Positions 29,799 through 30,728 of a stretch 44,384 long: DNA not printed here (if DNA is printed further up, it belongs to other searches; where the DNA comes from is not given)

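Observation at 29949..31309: Zinc-ribbon, DUF6884-like and GIY-YIG-like trio as a possible nucleic-acid-targeting effector module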

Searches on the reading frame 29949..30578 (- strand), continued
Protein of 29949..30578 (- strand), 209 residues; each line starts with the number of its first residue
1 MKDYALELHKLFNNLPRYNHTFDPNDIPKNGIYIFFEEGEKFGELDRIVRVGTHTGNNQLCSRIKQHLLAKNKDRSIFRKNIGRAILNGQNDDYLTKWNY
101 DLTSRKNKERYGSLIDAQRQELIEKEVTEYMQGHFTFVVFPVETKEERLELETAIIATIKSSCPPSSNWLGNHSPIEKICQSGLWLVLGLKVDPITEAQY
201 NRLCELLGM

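Call 28: search_protein_families(library=pfam, alignment_id=A1, max_evalue=5)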
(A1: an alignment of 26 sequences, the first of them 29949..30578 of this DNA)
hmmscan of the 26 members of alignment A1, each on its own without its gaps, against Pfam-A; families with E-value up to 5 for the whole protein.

A. member 1, window:29949-30578:- (209 aa): 2 families
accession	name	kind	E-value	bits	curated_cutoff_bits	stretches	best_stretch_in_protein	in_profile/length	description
PF01986.22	DUF123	-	0.071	14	25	1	50-135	10-76/95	Domain of unknown function DUF123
PF21021.3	FAF1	-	0.12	12.5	27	1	89-155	67-131/146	Fas-associated factor 1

B. families by the number of members that match (of 26 scanned): 18 families
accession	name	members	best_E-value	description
PF01986.22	DUF123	21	0.00065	Domain of unknown function DUF123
PF01541.30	GIY-YIG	11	0.01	GIY-YIG catalytic domain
PF20815.3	GIY_YIG_2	6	0.041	GIY-YIG catalytic domain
PF21021.3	FAF1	5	0.018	Fas-associated factor 1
PF11995.13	DUF3490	4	0.012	Domain of unknown function (DUF3490)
PF10609.15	ParA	4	0.056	NUBPL iron-transfer P-loop NTPase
PF19417.4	RnlA_toxin_N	2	0.0082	RNase LS, bacterial toxin N-terminal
PF12539.13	Csm1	2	0.032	Chromosome segregation protein Csm1/Pcs1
PF17006.10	DUF5087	1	0.022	Domain of unknown function (DUF5087)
PF12181.14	MogR_DNAbind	1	0.023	DNA binding domain of the motility gene repressor (MogR)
PF24294.1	Chromo_PTM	1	0.055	Membrane-bound transcription factor PTM, chromo domain-like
PF01267.22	F-actin_cap_A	1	0.057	F-actin capping protein alpha subunit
PF25438.1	DUF7896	1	0.08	Domain of unknown function (DUF7896)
PF07855.17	ATG101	1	0.09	Autophagy-related protein 101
PF11376.13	DUF3179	1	0.12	Protein of unknown function (DUF3179)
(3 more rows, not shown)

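Call 29: search_solved_structures(query=A1, max_evalue=10, show_alignments=3)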
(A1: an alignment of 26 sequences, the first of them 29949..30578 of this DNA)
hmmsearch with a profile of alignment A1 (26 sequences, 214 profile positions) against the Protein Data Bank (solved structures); distinct sequences matched with E-value up to 10: 0.

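Call 30: list_cluster_members(proteins=[P0028, P0056, P0060, P0110, P0164, P0094])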
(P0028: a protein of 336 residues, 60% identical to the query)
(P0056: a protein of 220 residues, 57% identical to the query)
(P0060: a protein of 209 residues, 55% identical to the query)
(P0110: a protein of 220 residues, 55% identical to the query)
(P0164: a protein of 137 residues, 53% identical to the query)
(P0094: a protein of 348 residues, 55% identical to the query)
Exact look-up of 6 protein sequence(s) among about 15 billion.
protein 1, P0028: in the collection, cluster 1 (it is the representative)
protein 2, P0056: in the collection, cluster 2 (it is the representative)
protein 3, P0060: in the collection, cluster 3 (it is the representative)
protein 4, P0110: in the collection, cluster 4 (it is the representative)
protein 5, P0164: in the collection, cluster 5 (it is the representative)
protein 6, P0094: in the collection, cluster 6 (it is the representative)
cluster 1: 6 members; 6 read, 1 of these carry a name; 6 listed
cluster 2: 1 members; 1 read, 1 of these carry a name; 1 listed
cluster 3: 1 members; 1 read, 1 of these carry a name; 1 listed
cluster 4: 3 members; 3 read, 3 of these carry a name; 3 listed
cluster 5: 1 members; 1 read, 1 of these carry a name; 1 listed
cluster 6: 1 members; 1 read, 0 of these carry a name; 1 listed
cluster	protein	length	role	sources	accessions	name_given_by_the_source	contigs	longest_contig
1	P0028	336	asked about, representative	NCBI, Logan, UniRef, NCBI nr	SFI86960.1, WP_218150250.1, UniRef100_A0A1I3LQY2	hypothetical protein SAMN04487775_107134 [Treponema bryantii] | GIY-YIG domain-containing protein n=1 Tax=Treponema bryantii TaxID=163 ... | DUF6884 domain-containing protein [Treponema bryantii]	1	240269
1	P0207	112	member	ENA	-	-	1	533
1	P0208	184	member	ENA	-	-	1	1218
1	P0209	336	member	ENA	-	-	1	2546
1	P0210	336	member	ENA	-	-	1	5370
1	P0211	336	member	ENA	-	-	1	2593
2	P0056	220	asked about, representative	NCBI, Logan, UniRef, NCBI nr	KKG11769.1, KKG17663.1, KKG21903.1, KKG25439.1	hypothetical protein EO98_16020 [Methanosarcina sp. 2.H.T.1A.6] | hypothetical protein n=1 Tax=unclassified Methanosarcina TaxID=2644672 RepID=UPI000622A723 | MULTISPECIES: hypothetical protein [unclassified Methanosarcina]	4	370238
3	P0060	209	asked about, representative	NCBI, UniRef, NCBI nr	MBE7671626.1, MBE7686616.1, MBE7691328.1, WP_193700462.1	hypothetical protein F7647_11220 [Tenacibaculum piscium] | hypothetical protein n=1 Tax=Tenacibaculum piscium TaxID=1458515 RepID=UPI00187B976B | hypothetical protein [Tenacibaculum piscium]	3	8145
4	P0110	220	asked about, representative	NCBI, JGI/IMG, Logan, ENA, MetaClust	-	hypothetical protein | \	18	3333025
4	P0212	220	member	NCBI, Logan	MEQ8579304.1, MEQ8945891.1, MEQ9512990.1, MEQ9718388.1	MAG: hypothetical protein RJQ34_08725 [Balneola sp.]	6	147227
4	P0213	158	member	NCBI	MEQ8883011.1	MAG: hypothetical protein RIC57_00380 [Balneola sp.]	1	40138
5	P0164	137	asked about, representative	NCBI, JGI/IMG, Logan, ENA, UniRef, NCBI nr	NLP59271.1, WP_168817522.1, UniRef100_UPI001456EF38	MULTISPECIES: DUF6884 domain-containing protein [Flavobacteriaceae] | hypothetical protein | DUF6884 domain-containing protein n=1 Tax=Flavobacteriaceae TaxID=49546 ...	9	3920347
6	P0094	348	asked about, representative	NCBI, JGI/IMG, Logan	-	-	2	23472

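Call 38: search_protein_families(library=pfam, alignment_id=A3, max_evalue=0.00001)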
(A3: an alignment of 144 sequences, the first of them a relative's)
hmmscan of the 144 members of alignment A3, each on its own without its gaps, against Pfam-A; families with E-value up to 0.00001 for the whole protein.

A. member 1, L001:2310-2729:+ (140 aa): 0 families

B. families by the number of members that match (of 144 scanned): 148 families (the first 25 are shown)
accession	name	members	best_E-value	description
PF13424.12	TPR_12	2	6.6e-199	Tetratricopeptide repeat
PF13374.12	TPR_10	2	1.9e-142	Tetratricopeptide repeat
PF24885.1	TPR_NPHP3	2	3.5e-90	Nephrocystin-3 TPR domain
PF07719.23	TPR_2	2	1e-78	Tetratricopeptide repeat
PF00515.34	TPR_1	2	2e-72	Tetratricopeptide repeat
PF01420.25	Methylase_S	2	1.2e-24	Type I restriction modification DNA specificity domain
PF13176.12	TPR_7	2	1.2e-20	Tetratricopeptide repeat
PF03013.19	Pyr_excise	2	6.2e-17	Pyrimidine dimer DNA glycosylase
PF14015.11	DUF4231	2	2.7e-15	Protein of unknown function (DUF4231)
PF00293.34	NUDIX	2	2.1e-14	NUDIX domain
PF21818.3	DUF6884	2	4.9e-07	Family of unknown function (DUF6884)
PF02073.20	Peptidase_M29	1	9.7e-167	Thermophilic metalloprotease (M29)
PF11867.13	T1RH-like_C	1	5.3e-125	Type I restriction enzyme HindI endonuclease subunit-like, C-terminal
PF18766.7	SWI2_SNF2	1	2.4e-82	SWI2/SNF2 ATPase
PF01071.24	GARS_A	1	2.4e-79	Phosphoribosylglycinamide synthetase, ATP-grasp (A) domain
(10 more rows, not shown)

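Call 39: search_protein_families(library=padloc, alignment_id=A3, max_evalue=1e-8)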
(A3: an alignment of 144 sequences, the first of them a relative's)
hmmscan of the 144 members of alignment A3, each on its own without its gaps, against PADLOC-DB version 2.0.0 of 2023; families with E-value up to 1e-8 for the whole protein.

A. member 1, L001:2310-2729:+ (140 aa): 0 families

B. families by the number of members that match (of 144 scanned): 187 families (the first 25 are shown)
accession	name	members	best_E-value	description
PDLC03068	Specificity_I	2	4.5e-97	Type I specificity subunit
PDLC03089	Specificity_I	2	7.2e-83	Type I specificity subunit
PDLC03086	Specificity_I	2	4.2e-77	Type I specificity subunit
PDLC03168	Specificity_I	2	1.7e-76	Type I specificity subunit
PDLC03164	Specificity_I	2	2.3e-76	Type I specificity subunit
PDLC03099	Specificity_I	2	2.9e-76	Type I specificity subunit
PDLC03154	Specificity_I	2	2.2e-71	Type I specificity subunit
PDLC03066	Specificity_I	2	4.1e-55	Type I specificity subunit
PDLC03092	Specificity_I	2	4.3e-54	Type I specificity subunit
PDLC03052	Specificity_I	2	7.5e-51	Type I specificity subunit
PDLC03172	Specificity_I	2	4.6e-48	Type I specificity subunit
PDLC03138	Specificity_I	2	2.2e-45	Type I specificity subunit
PDLC03163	Specificity_I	2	1.4e-42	Type I specificity subunit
PDLC03169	Specificity_I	2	2.7e-41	Type I specificity subunit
PDLC03087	Specificity_I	2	4.7e-40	Type I specificity subunit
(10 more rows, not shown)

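Call 61: fold_search(model_id=the predicted structure, library=viral)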
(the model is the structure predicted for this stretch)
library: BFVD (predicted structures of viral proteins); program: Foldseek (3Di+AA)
matches with E <= 10: 126; with E <= 0.001: 0
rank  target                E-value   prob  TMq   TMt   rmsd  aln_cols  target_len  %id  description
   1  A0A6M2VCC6            2.6e-01  0.47  0.34  0.27  11.5       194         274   14  (no name in the UniProt tables at hand)
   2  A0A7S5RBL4            3.1e-01  0.09  0.13  0.21  11.5       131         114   14  Uncharacterized protein [Rhizobium phage RHph_I20]
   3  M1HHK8                7.9e-01  0.10  0.25  0.26  12.6       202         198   10  (no name in the UniProt tables at hand)
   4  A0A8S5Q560            8.3e-01  0.03  0.13  0.16  24.8       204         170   13  Gamma-delta Resolvase/DNA Complex, site-specific, recombination, flat interface.4A [Siphoviridae sp. ctQqU1]
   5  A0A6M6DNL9            8.9e-01  0.21  0.25  0.45   9.0       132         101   12  (no name in the UniProt tables at hand)
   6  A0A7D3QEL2            8.9e-01  0.21  0.30  0.24  12.3       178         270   11  (no name in the UniProt tables at hand)
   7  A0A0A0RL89            8.9e-01  0.08  0.18  0.24  13.1       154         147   10  (no name in the UniProt tables at hand)
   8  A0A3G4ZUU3            9.4e-01  0.09  0.23  0.20  12.6       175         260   12  GIY-YIG-like endonuclease [Edafosvirus sp.]
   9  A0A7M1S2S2            9.4e-01  0.08  0.22  0.32  10.4       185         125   15  Endonuclease [uncultured phage cr128_1]
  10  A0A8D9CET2            1.2e+00  0.06  0.20  0.29  12.1       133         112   11  Uncharacterized protein [uncultured marine phage]
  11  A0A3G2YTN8            1.2e+00  0.04  0.14  0.08  17.3       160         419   11  (no name in the UniProt tables at hand)
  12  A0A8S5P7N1            1.3e+00  0.12  0.24  0.23  11.8       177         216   15  Intron associated endonuclease [Siphoviridae sp. ctsUY14]
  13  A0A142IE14            1.3e+00  0.11  0.28  0.25  13.8       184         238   11  Putative endonuclease [Pseudomonas phage vB_PsyM_KIL2]
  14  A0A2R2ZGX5            1.3e+00  0.13  0.23  0.25   5.9       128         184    8  (no name in the UniProt tables at hand)
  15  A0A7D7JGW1            1.4e+00  0.11  0.28  0.21   9.9       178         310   12  (no name in the UniProt tables at hand)
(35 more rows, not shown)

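Call 68: predict_structure(alignment_id=A5)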
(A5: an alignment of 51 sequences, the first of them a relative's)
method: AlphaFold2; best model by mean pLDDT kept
length: 348 residues; sequences in the alignment: 51
mean_pLDDT: 96.1   pTM: 0.87
mean pLDDT of the five models: 96.1, 95.5, 95.5, 95.0, 93.6
residues with pLDDT >= 90: 338; 70-90: 10; 50-70: 0; < 50: 0
segments of 3 or more residues with pLDDT < 50: none
pLDDT, mean of each block of 10 residues (from residue 1): 96 97 97 95 98 98 96 98 98 98 96 97 96 95 98 96 97 96 97 96 93 95 98 95 92 97 97 98 97 95 92 96 93 97 94
secondary structure, 60 per line:
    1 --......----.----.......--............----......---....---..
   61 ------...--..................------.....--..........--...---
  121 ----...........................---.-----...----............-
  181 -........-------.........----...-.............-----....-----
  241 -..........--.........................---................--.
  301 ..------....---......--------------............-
elements in order: E3-8 H20-23 H27-38 E43-48 E52-55 H72-89 E96-100 H103-112 E115-117 H125-151 E168-179 E182-189 H197-205 H214-226 H232-235 H242-251 H254-271 E272-278 H282-297 H309-312 H316-321 H336-347

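Call 72: fold_search(model_id=the predicted structure, library=pdb)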
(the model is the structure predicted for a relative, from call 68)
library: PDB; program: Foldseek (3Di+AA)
matches with E <= 10: 426; with E <= 0.001: 0
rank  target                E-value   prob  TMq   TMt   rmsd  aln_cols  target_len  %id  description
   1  5caj_A                1.8e-03  1.00  0.27  0.35   8.3       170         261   18  Crystal structure of E. coli YaaA, a member of the DUF328/UPF0246 family (released 2016-02-24)
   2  4kny_B                2.2e-01  0.20  0.15  0.21   9.1       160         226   11  Crystal structure of the response regulator KdpE complexed to DNA in an active-like conformation (released 2014-02-19)
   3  2yxb                  2.5e-01  0.15  0.14  0.26  10.4       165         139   12  Crystal structure of the methylmalonyl-CoA mutase alpha-subunit from Aeropyrum pernix (released 2007-10-30)
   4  7x54_A                3.4e-01  0.21  0.18  0.21  12.9       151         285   16  A Cbc-ParM filament with ADP (released 2023-03-08)
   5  9qyh_B                3.6e-01  0.13  0.15  0.23  13.5       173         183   10  PARP9 Macro Domain 2 in complex with NAD+ (released 2025-05-28)
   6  7yia                  3.8e-01  0.72  0.22  0.16   5.3       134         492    7  Crystal structure of K74A mutant of Cap4 SAVED domain-containing receptor from Enterobacter cloacae (released 2023-05-31)
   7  8amz_W                3.8e-01  0.18  0.18  0.28   7.8       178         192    8  Spinach 19S proteasome (released 2022-08-24)
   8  8yag_A                3.8e-01  0.11  0.14  0.12  12.5       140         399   11  Cryo-electron microscopic structure of an amide hydrolase from Pseudoxanthomonas wuyuanensis (released 2024-10-09)
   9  9iqz_A                4.5e-01  0.20  0.19  0.18  10.3       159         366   11  phage HY126 glycosyltransferase (released 2025-07-16)
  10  9qyf                  4.5e-01  0.14  0.16  0.25  13.4       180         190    9  PARP9 Macro Domain 2 in complex with ADPr (released 2025-05-28)
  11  4rpc_A                5.1e-01  0.25  0.19  0.25   9.7       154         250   11  Crystal structure of the putative alpha/beta hydrolase family protein from Desulfitobacterium hafniense (released 2014-11-12)
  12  8i87_C                5.1e-01  0.06  0.13  0.11  19.3       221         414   13  Cryo-EM structure of TIR-APAZ/Ago-gRNA-DNA complex (released 2023-07-19)
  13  2eq5_D                5.7e-01  0.09  0.15  0.22  10.1       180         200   13  Crystal structure of hydantoin racemase from Pyrococcus horikoshii OT3 (released 2007-10-02)
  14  2nvo                  6.1e-01  0.13  0.15  0.12  12.4       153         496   10  Crystal structure of Deinococcus radiodurans RO (RSR) protein (released 2007-03-27)
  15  3ble                  6.5e-01  0.11  0.15  0.16  12.8       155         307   14  Crystal structure of the catalytic domain of LiCMS in complexed with malonate (released 2008-11-11)
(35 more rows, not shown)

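Call 75: search_dna_similar(query=window:29949-30578:-, collection=phages, mode=protein, max_evalue=0.001)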
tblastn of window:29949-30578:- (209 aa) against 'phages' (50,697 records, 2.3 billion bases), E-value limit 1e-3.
No match.
